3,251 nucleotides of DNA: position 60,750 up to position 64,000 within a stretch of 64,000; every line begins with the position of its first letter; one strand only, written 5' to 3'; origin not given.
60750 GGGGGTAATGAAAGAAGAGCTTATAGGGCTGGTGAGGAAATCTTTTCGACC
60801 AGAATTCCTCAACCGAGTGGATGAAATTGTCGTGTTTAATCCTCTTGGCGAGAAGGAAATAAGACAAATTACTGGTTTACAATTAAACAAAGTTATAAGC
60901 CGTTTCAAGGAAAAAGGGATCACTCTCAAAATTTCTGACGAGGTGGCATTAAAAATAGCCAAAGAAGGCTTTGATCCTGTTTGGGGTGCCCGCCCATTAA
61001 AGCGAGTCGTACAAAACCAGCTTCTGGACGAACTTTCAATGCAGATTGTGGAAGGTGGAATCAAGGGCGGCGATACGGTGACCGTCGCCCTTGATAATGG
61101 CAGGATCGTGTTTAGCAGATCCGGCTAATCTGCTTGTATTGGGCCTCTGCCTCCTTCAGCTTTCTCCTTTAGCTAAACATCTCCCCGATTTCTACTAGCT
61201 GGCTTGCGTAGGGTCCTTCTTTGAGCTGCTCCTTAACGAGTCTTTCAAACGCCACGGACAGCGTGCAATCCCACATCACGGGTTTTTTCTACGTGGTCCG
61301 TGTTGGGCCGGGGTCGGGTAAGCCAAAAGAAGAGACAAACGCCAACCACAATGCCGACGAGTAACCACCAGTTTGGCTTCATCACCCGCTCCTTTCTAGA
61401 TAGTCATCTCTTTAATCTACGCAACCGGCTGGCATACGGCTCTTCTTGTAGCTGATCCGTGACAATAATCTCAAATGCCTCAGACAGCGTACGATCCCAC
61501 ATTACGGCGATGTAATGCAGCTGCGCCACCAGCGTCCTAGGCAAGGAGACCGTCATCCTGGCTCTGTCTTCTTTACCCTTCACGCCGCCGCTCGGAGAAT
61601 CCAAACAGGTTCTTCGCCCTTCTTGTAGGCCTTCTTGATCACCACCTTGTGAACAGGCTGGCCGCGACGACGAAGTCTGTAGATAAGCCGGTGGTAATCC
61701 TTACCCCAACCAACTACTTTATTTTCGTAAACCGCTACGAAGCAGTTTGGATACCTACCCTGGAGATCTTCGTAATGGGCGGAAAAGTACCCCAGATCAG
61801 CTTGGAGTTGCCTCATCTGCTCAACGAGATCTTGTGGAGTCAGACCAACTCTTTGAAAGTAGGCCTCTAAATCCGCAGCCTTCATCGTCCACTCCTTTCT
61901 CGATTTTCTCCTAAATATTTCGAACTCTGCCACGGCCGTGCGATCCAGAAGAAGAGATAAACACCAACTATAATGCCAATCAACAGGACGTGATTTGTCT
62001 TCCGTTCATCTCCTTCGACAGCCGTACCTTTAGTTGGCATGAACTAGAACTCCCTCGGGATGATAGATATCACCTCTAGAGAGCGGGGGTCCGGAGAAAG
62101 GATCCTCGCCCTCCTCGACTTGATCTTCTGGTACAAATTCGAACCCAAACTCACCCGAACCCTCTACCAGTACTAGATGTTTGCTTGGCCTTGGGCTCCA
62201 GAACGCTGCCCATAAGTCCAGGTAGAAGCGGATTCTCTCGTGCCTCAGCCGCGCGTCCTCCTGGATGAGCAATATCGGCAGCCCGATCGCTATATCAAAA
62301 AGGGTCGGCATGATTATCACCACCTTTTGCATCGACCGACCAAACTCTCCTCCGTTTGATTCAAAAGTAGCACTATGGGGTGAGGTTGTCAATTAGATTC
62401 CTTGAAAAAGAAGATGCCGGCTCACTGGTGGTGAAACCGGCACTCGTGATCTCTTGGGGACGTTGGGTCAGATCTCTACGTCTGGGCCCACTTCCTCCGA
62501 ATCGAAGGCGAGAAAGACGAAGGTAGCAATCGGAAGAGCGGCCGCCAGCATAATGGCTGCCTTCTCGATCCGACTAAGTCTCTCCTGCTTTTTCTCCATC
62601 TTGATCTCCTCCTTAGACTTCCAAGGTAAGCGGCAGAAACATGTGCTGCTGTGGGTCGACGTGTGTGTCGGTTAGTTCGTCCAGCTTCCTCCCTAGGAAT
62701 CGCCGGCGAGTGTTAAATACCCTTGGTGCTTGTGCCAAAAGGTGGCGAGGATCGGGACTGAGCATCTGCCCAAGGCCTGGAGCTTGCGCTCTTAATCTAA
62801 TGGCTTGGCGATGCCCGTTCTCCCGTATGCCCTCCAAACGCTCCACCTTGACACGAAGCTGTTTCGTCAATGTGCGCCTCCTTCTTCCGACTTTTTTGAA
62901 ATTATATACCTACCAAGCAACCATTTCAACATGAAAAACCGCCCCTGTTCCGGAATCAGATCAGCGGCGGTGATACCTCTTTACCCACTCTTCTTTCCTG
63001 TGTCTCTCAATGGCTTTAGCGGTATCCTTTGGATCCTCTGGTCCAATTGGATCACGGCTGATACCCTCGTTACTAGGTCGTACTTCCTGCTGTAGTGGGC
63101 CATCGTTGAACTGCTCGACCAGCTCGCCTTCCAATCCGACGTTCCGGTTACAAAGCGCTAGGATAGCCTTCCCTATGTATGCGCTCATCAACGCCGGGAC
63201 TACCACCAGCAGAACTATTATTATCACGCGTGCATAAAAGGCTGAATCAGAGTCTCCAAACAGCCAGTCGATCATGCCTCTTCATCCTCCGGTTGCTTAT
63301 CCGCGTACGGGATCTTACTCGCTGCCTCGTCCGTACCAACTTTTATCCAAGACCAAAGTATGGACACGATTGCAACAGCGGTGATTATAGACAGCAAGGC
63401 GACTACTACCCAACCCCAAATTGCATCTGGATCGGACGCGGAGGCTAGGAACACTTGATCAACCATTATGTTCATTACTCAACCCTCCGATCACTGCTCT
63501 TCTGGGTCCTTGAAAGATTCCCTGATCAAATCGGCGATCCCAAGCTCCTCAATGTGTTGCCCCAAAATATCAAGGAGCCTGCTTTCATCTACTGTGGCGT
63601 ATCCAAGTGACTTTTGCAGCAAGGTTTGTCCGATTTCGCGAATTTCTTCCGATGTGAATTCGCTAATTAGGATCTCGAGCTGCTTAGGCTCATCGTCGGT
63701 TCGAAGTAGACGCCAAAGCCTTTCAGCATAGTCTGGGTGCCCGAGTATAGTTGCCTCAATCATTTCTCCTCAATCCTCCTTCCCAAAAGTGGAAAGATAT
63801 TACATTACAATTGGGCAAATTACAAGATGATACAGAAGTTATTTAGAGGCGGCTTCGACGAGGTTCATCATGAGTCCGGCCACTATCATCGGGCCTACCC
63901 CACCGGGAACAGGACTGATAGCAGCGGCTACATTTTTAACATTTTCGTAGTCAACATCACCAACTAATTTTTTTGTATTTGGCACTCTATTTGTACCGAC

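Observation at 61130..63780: Compact GC-richer cluster of small minus-strand genes with a tandem-duplicated [small TM peptide + partner + RHH] module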

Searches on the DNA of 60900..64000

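Call 80: search_rna_families(source=window, start=60900, end=64000, threshold=evalue, max_evalue=1)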
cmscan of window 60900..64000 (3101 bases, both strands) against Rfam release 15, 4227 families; matches with E-value up to 1: 0.
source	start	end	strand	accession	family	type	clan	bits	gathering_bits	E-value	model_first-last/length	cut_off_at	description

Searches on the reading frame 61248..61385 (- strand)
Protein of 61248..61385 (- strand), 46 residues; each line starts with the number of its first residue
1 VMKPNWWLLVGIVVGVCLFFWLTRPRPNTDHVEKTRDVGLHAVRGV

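Call 6: search_protein_families(library=pfam, proteins=[window:61248-61385:-], max_evalue=1)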
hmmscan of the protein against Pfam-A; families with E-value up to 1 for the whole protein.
window:61248-61385:- (46 aa): 1 family
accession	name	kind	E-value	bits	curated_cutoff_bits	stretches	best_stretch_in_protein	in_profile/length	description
PF15088.11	NADH_dh_m_C1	-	0.016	15.2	27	1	3-22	11-29/49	NADH dehydrogenase [ubiquinone] 1 subunit C1, mitochondrial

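Call 8: search_protein_families(library=phrogs, proteins=[window:61248-61385:-], max_evalue=0.1)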
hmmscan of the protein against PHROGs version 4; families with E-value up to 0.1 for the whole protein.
window:61248-61385:- (46 aa): 1 family
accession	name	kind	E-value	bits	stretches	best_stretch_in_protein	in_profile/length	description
phrog_35361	-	unknown function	0.01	16.7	1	3-34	6-37/50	-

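Call 9: search_protein_families(library=ncbifam, proteins=[window:61248-61385:-], max_evalue=0.1)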
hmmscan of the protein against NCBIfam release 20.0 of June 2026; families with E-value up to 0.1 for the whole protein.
window:61248-61385:- (46 aa): 1 family
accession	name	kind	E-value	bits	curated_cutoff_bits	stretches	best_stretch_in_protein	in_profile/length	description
NF007635.1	PRK10299.1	equivalog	0.02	15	40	1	2-22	1-21/47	PhoP/PhoQ regulatory lipoprotein MgrB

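Call 10: search_protein_families(library=padloc, proteins=[window:61248-61385:-], max_evalue=0.1)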
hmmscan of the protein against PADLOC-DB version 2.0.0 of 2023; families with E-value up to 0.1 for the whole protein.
window:61248-61385:- (46 aa): 0 families

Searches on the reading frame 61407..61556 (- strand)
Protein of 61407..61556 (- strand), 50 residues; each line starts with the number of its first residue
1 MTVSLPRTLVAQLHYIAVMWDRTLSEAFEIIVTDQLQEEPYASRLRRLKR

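Call 52: search_protein_families(library=pfam, proteins=[window:61407-61556:-], max_evalue=10)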
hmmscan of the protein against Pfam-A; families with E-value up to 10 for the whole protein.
seq(50 aa): 0 families

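Call 57: predict_structure(protein=window:61407-61556:-)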
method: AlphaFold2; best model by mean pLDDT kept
length: 50 residues; sequences in the alignment: 1
mean_pLDDT: 79.1   pTM: 0.45
mean pLDDT of the five models: 79.1, 77.9, 75.9, 74.5, 72.1
residues with pLDDT >= 90: 14; 70-90: 20; 50-70: 16; < 50: 0
segments of 3 or more residues with pLDDT < 50: none
pLDDT, mean of each block of 10 residues (from residue 1): 82 94 85 68 67
secondary structure, 60 per line:
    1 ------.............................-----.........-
elements in order: H7-35 H41-49

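Call 74: find_related_loci(query=window:61407-61556:-, collection=viral_contigs, flank=4000)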
Query seq(50 aa) (50 aa) in viral_contigs; peptide patterns used: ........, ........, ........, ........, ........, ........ (x = any residue, [..] = any of these).
48 stretches matched a pattern, but none encodes a relative of the query by tblastn (E <= 1e-3).

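Call 90: fold_search(model_id=the predicted structure, library=pdb)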
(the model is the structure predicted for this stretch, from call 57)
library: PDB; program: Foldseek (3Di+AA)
matches with E <= 10: 0; with E <= 0.001: 0
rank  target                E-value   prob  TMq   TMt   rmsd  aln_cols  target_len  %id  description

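Call 109: search_solved_structures(query=A14, max_evalue=10, show_alignments=4)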
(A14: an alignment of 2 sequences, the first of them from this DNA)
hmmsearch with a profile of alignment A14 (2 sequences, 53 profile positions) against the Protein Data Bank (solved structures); distinct sequences matched with E-value up to 10: 0.
